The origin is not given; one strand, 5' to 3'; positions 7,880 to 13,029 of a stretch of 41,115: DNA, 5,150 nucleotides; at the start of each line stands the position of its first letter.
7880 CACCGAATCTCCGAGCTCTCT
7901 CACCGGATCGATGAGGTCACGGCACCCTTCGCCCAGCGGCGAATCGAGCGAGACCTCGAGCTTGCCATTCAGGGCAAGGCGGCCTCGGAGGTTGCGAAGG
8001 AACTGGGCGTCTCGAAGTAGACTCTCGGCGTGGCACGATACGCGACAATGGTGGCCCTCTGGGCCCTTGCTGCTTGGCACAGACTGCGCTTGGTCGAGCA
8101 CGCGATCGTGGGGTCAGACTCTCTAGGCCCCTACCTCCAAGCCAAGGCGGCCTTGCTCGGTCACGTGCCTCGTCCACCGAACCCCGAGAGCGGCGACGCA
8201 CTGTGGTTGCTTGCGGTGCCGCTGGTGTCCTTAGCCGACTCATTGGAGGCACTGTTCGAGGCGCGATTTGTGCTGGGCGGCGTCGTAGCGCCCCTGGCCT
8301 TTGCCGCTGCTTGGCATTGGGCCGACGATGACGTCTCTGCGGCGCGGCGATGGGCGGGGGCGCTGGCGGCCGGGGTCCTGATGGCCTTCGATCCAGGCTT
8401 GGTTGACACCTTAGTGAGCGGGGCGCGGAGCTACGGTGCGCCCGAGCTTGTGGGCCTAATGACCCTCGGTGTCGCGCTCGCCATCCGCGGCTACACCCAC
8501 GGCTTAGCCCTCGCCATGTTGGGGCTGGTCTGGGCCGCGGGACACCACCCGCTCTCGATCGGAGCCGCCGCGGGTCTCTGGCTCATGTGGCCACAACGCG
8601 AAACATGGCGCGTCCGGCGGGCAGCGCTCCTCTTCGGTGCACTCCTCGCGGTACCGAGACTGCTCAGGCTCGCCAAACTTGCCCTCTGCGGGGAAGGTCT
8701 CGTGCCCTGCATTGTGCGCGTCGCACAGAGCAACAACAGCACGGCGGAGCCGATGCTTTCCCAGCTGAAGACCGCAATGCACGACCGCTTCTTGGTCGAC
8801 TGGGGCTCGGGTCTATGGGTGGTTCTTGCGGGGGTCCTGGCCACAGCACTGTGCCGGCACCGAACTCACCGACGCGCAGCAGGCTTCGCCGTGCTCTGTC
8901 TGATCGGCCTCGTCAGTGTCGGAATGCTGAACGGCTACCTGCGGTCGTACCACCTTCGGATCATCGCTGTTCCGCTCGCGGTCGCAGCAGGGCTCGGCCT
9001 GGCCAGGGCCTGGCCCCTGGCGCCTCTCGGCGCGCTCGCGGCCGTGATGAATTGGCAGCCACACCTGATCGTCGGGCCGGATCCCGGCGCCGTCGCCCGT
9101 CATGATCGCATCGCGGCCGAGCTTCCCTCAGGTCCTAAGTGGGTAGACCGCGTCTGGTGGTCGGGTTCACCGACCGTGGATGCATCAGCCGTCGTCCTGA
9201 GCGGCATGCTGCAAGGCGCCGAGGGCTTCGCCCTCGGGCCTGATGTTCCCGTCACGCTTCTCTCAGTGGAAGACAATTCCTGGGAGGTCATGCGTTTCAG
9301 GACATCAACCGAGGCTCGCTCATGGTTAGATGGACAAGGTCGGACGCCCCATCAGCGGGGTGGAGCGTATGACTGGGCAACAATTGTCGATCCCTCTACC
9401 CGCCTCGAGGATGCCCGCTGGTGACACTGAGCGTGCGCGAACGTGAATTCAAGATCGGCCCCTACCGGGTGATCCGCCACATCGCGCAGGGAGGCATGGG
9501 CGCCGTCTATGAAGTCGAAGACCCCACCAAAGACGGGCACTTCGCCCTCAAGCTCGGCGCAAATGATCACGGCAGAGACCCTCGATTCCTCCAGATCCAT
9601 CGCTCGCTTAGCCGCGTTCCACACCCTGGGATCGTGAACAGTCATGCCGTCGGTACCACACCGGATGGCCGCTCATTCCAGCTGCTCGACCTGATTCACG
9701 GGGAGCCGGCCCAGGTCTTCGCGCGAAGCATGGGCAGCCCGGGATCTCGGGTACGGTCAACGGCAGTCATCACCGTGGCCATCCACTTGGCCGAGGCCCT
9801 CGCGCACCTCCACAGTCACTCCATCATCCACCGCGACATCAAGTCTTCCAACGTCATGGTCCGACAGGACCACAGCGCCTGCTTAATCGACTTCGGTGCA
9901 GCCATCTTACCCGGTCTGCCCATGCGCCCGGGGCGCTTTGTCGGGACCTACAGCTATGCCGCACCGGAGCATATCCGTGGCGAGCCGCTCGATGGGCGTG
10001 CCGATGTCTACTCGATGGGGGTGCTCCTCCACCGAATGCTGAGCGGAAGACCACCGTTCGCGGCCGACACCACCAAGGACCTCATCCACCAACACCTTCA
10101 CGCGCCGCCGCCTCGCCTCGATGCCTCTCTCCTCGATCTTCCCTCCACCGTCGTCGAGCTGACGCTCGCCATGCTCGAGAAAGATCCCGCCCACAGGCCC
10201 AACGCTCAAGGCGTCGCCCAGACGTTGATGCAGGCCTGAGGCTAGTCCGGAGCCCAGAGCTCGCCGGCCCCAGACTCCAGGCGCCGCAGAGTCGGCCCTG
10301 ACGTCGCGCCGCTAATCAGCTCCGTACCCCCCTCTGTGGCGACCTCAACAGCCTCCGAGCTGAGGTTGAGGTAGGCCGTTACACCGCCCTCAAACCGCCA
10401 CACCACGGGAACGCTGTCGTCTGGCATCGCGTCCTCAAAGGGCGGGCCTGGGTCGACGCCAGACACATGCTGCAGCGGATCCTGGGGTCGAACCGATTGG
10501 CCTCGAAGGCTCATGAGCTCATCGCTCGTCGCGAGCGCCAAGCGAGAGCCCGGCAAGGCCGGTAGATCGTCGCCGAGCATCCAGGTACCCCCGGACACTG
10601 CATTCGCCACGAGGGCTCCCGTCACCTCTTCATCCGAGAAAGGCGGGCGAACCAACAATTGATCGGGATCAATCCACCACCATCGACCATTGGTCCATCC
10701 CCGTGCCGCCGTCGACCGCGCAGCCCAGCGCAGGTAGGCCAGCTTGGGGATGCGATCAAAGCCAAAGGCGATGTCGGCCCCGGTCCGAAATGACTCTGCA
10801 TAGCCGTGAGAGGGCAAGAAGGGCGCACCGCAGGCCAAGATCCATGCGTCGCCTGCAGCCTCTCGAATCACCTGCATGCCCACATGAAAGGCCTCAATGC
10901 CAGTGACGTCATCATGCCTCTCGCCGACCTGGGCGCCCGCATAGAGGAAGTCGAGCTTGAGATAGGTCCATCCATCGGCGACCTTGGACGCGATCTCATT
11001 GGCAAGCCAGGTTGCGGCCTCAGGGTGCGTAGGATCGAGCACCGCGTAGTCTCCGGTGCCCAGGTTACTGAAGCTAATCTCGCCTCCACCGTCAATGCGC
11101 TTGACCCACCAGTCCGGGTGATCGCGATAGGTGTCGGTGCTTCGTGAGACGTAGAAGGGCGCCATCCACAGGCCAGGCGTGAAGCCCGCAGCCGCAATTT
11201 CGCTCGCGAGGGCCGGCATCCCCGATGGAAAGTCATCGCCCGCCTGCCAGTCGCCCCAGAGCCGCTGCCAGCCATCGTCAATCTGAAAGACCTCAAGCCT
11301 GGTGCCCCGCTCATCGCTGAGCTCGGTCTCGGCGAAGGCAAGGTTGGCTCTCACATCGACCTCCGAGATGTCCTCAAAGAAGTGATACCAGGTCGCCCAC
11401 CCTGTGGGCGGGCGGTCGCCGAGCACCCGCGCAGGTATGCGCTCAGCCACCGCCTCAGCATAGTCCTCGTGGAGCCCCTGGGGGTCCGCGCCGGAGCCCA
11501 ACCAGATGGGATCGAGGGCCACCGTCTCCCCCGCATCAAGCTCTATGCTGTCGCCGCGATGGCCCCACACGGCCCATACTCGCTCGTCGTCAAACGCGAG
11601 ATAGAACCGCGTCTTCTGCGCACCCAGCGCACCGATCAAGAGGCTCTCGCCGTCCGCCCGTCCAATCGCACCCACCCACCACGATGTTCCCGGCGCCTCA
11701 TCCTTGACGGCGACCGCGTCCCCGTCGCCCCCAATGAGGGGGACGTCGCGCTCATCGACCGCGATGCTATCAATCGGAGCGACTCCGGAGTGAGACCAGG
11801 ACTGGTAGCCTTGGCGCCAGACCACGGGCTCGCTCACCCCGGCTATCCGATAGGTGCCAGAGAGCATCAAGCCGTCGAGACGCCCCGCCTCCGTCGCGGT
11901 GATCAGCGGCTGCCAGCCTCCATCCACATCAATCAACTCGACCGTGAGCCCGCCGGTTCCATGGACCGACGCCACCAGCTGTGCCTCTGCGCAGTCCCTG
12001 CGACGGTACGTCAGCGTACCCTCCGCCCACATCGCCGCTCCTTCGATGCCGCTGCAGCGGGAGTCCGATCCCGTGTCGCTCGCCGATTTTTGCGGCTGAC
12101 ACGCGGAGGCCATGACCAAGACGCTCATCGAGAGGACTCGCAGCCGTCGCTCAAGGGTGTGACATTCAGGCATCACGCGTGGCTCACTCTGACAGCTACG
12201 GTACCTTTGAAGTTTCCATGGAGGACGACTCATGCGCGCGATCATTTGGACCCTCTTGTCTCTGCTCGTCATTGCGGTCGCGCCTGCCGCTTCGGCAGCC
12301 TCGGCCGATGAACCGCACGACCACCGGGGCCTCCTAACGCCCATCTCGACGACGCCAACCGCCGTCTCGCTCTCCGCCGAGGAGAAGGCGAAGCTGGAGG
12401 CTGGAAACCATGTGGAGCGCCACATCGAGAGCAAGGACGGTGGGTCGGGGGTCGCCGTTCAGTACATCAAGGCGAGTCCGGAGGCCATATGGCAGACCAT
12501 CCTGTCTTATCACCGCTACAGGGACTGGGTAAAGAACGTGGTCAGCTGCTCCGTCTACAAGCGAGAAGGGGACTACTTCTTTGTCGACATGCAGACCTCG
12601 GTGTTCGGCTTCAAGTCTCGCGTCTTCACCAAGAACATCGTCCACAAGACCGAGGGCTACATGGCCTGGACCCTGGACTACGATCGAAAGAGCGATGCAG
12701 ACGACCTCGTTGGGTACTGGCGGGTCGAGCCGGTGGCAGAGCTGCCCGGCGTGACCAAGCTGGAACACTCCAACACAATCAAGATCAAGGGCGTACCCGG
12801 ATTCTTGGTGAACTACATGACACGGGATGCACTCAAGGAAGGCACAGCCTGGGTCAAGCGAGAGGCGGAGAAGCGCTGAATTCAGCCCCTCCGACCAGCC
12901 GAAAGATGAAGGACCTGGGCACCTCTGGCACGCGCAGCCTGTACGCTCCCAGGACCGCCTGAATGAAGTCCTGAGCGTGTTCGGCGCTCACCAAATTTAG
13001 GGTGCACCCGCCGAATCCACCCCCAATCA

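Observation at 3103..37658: Three separate Fe-S biogenesis modules, each followed in the same apparent operon by a Ser/Thr phospho-signalling gene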

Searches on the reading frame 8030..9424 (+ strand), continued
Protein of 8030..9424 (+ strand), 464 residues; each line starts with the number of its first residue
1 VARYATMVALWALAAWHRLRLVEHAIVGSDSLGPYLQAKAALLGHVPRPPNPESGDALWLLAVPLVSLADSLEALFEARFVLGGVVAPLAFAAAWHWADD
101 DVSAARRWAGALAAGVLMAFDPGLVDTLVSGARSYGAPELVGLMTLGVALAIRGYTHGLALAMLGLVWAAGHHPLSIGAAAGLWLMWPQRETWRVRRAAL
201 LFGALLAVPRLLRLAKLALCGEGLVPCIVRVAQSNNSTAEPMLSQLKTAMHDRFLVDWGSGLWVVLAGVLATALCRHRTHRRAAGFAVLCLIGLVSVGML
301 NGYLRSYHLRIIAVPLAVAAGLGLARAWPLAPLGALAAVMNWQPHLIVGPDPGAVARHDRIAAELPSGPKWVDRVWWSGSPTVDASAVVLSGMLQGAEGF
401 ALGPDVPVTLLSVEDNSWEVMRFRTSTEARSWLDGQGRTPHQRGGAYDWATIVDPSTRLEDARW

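Call 37: fold_search(model_id=the predicted structure, library=pdb)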
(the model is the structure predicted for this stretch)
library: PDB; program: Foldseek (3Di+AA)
matches with E <= 10: 410; with E <= 0.001: 6
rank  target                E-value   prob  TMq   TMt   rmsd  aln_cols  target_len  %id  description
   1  6ezn_F                4.0e-05  1.00  0.49  0.37  12.1       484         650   12  Cryo-EM structure of the yeast oligosaccharyltransferase (OST) complex (released 2018-01-17)
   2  8age_A                6.2e-05  1.00  0.48  0.36  12.0       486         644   14  Structure of yeast oligosaccharylransferase complex with acceptor peptide bound (released 2022-12-07)
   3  8agb_A                8.4e-05  1.00  0.51  0.39  11.9       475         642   13  Structure of yeast oligosaccharylransferase complex with lipid-linked oligosaccharide bound (released 2022-12-07)
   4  9s6s_A                2.3e-04  1.00  0.53  0.47   7.5       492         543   10  Ternary cryo-EM structure of human ALG9 with Dol25-PP-GlcNAc2Man6, Dol25-P-Man and Fab (released 2026-03-18)
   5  6ftg_5                5.8e-04  1.00  0.45  0.35  12.8       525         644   11  Subtomogram average of OST-containing ribosome-translocon complexes from canine rough microsomal membranes (released 2018-03-21)
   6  6s7t_A                6.6e-04  1.00  0.47  0.34   9.6       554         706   11  Cryo-EM structure of human oligosaccharyltransferase complex OST-B (released 2019-12-18)
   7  3waj                  1.1e-03  1.00  0.52  0.33  11.0       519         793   13  Crystal structure of the Archaeoglobus fulgidus oligosaccharyltransferase (O29867_ARCFU) complex with Zn and sulfate (released 2013-10-30)
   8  5f15                  1.2e-03  1.00  0.54  0.47   8.9       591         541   11  Crystal Structure of ArnT from Cupriavidus metallidurans bound to Undecaprenyl phosphate (released 2016-02-17)
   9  3wak                  1.6e-03  1.00  0.49  0.29  11.2       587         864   11  Crystal structure of the Archaeoglobus fulgidus oligosaccharyltransferase (O29867_ARCFU) in the apo form (released 2013-10-30)
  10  5ezm                  1.7e-03  1.00  0.54  0.48   8.7       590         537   12  Crystal Structure of ArnT from Cupriavidus metallidurans in the apo state (released 2016-02-17)
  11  9i5k_A                1.9e-03  1.00  0.54  0.51   6.2       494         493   12  Structure of the Chaetomium thermophilum Pmt4 homodimer (C2 symmetry) (released 2025-12-24)
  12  6w98_A                2.2e-03  1.00  0.44  0.19   9.5       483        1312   14  Single-Particle Cryo-EM Structure of Arabinofuranosyltransferase AftD from Mycobacteria (released 2020-05-13)
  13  7e9s_A                3.5e-03  1.00  0.50  0.30  10.2       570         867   13  Archaeal oligosaccharyltransferase AglB from Archaeoglobus fulgidus in complex with an inhibitory peptide and a dolich (released 2021-09-08)
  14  7zlh_A                5.4e-03  1.00  0.36  0.28  11.3       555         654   12  Cryo-EM structure of C-mannosyltransferase CeDPY19, in apo state, bound to CMT2-Fab and anti-Fab nanobody (released 2023-01-11)
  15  7bvf_B                9.5e-03  1.00  0.42  0.21   7.4       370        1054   15  Cryo-EM structure of Mycobacterium tuberculosis arabinosyltransferase EmbA-EmbB-AcpM2 in complex with ethambutol (released 2020-04-29)
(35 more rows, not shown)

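Call 61: search_protein_families(library=pfam, proteins=[L002:17862-18761:+], max_evalue=0.1)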
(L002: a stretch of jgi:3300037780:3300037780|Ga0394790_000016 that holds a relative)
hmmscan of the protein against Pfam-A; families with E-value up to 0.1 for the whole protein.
L002:17862-18761:+ (299 aa): 10 families
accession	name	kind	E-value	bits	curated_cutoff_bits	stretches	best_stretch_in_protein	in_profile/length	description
PF13411.12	MerR_1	-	5.7e-09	36.4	21.6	2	112-139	4-31/69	MerR HTH family regulatory protein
PF13404.12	HTH_AsnC-type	-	2.4e-05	24.5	27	0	164-183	16-35/42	AsnC-type helix-turn-helix domain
PF15943.11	YdaS_toxin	-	0.0013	18.9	30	0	169-195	12-39/65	Bacterial toxin YdaS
PF01381.28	HTH_3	-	0.0044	17.5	23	0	19-40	10-31/55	Helix-turn-helix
PF00356.27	LacI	-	0.0074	16.5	27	0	24-38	5-19/46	Bacterial regulatory proteins, lacI family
PF01418.23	HTH_6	-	0.012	16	28.3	1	14-48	30-64/77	Helix-turn-helix domain, rpiR family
PF04545.22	Sigma70_r4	-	0.013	15.5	24.1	0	168-184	23-39/50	Sigma-70, region 4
PF00376.29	MerR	-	0.016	15.4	28.2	1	112-142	3-33/38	MerR family regulatory protein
PF08281.18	Sigma70_r4_2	-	0.093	12.8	25.7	0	167-188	28-49/54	Sigma-70, region 4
PF04703.18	FaeA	-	0.094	13.5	20.7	0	169-185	19-35/62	FaeA-like protein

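Call 62: search_protein_families(library=padloc, proteins=[window:8030-9424:+, L022:11360-14785:+], max_evalue=0.001)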
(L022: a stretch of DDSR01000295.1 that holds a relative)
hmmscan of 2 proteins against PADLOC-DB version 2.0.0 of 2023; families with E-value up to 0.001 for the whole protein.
window:8030-9424:+ (464 aa): 0 families

L022:11360-14785:+ (1141 aa): 33 families (the best 25 are shown)
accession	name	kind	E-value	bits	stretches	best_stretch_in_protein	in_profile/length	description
PDLC04042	PD-T4-6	-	4.1e-77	257.7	1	13-282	9-278/292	-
PDLC04054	PD-T4-6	-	4.8e-72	241.3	1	13-287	11-283/347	-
PDLC04053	PD-T4-6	-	1e-71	240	1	9-285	5-280/311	-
PDLC04061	PD-T4-6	-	1.2e-71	240.7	1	15-285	18-292/510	-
PDLC04041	PD-T4-6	-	8.7e-71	237.4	1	12-291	27-308/443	-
PDLC04138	mad6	-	2.2e-67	226.4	1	15-292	53-329/659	mads_6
PDLC04043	PD-T4-6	-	6.6e-64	214.6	1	2-290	2-291/452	-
PDLC04060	PD-T4-6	-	1.4e-60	203.7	1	15-275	10-268/486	-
PDLC04052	PD-T4-6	-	8e-58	194.8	1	20-288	16-287/496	-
PDLC04047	PD-T4-6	-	1e-57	193.7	1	13-276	10-272/327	-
PDLC04040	PD-T4-6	-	2e-57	193.2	1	21-284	2-272/547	-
PDLC04057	PD-T4-6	-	2e-57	193.1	1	15-275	10-269/443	-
PDLC04039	PD-T4-6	-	2.5e-56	189.6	1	11-306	12-309/458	-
PDLC04050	PD-T4-6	-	2.5e-47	159.9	1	12-292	62-340/480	-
PDLC01088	C3a189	-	4.2e-46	155.9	1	20-340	4-287/840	kinase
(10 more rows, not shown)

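Call 63: search_protein_families(library=pfam, alignment_id=A3, max_evalue=1)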
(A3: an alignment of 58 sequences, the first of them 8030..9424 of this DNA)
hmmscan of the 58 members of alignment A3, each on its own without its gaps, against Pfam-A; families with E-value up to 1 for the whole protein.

A. member 1, window:8030-9424:+ (464 aa): 0 families

B. families by the number of members that match (of 58 scanned): 13 families
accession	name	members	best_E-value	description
PF24661.1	DUF7649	2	0.014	Domain of unknown function (DUF7649)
PF17093.10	PBP_N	1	0.0038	Penicillin-binding protein N-terminus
PF01490.24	Aa_trans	1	0.0099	Transmembrane amino acid transporter protein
PF02366.24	PMT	1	0.011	Dolichyl-phosphate-mannose-protein mannosyltransferase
PF04103.21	CD20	1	0.03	CD20-like family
PF01027.25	Bax1-I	1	0.032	Inhibitor of apoptosis-promoting Bax1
PF01081.25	Aldolase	1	0.055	KDPG and KHG aldolase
PF07441.16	BofA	1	0.14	SigmaK-factor processing regulatory protein BofA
PF06040.16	Adeno_E3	1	0.17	Adenovirus E3 protein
PF01744.25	GLTT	1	0.21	GLTT repeat (6 copies)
PF10066.14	DUF2304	1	0.26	Uncharacterized conserved protein (DUF2304)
PF02557.22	VanY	1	0.3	D-alanyl-D-alanine carboxypeptidase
PF19953.4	EACC1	1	0.93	Effector Associated Constant Component 1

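Call 71: search_protein_representatives(alignment_id=A3)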
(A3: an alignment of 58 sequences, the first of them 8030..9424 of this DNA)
Query: 58 sequences, 485 profile positions. Proteins with E-value up to 0.001 (for the whole library): 228; up to 1e-10: 154; up to 1e-30: 73. The best 150 are listed.
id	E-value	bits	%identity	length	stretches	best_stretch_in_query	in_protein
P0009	2.2e-202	689.5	-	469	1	3-485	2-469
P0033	2.9e-193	659.4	-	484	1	3-485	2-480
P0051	1.6e-173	594.3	-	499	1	3-485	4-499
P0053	7.8e-170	582.1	-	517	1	3-485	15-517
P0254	3.4e-148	510.8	-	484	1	4-485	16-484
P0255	2.5e-147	507.9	-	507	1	6-485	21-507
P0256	4.0e-146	503.9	-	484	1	3-477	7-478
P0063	1.2e-145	502.4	-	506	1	7-485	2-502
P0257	2.3e-143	494.8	-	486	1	5-485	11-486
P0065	3.0e-138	477.9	-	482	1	4-474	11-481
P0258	7.2e-136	470.1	-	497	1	3-478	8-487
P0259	6.3e-134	463.7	-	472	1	7-485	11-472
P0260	8.9e-133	459.9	-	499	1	3-485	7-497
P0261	4.9e-132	457.5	-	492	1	5-485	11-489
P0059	6.1e-132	457.2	-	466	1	3-479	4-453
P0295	8.9e-42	159.8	-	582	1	4-482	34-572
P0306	1.2e-32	129.7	-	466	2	6-213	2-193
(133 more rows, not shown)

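Call 72: find_encoding_contigs(protein=P0295, flank=6000, max_places=2)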
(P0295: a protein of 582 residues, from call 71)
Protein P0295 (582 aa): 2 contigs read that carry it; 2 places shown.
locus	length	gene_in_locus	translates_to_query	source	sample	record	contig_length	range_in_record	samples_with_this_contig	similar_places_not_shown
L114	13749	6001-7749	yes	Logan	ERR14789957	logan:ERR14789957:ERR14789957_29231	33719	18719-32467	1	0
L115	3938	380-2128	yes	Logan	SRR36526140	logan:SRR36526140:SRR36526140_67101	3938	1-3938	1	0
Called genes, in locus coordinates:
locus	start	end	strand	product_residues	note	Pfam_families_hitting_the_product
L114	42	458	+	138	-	-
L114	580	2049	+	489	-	PF24782:WD40_MABP1-WDR62_2nd, PF24807:WD40_CDC20-Fz, PF23409:Beta-prop_EML, PF25173:Beta-prop_WDR3_1st, PF23342:WDR90_beta-prop_4th, PF23381:Beta-prop_IFT122_1st, PF25168:Beta-prop_WDR36-Utp21_2nd, PF25174:Beta-prop_THOC3, +55 more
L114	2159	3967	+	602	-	PF00515:TPR_1 (faint), PF13424:TPR_12 (faint)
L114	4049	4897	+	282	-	PF16811:TAtT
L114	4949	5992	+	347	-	PF03480:DctP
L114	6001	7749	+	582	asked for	-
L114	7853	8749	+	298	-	PF03781:FGE-sulfatase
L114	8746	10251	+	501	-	PF09852:DUF2079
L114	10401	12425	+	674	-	PF08308:PEGA (weak)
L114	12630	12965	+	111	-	PF00190:Cupin_1 (weak), PF07883:Cupin_2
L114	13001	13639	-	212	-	PF00578:AhpC-TSA, PF08534:Redoxin, PF00085:Thioredoxin (weak), PF13905:Thioredoxin_8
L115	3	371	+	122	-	?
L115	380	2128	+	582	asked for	-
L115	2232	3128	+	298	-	PF03781:FGE-sulfatase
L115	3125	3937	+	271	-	?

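Call 73: find_encoding_contigs(protein=P0306, flank=6000, max_places=2)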
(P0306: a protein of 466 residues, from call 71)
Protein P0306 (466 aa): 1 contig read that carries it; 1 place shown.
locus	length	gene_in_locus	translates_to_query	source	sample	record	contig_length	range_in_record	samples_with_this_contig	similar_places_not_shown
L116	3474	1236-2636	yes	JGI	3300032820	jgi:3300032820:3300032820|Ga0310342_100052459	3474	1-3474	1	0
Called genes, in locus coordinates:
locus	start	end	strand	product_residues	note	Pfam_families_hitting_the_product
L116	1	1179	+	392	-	?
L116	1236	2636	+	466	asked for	-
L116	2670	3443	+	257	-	PF03372:Exo_endo_phos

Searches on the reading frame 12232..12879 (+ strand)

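Call 61: search_protein_families(library=pfam, proteins=[window:12232-12879:+], max_evalue=0.1)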
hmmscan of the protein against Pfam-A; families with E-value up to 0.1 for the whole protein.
window:12232-12879:+ (215 aa): 2 families
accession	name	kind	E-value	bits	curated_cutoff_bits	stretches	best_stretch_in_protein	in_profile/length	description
PF10604.15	Polyketide_cyc2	-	7.7e-08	33.2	27.4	1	77-212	8-141/142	Polyketide cyclase / dehydrase and lipid transport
PF03364.25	Polyketide_cyc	-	2.2e-07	31.6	23.4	1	79-183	1-99/126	Polyketide cyclase / dehydrase and lipid transport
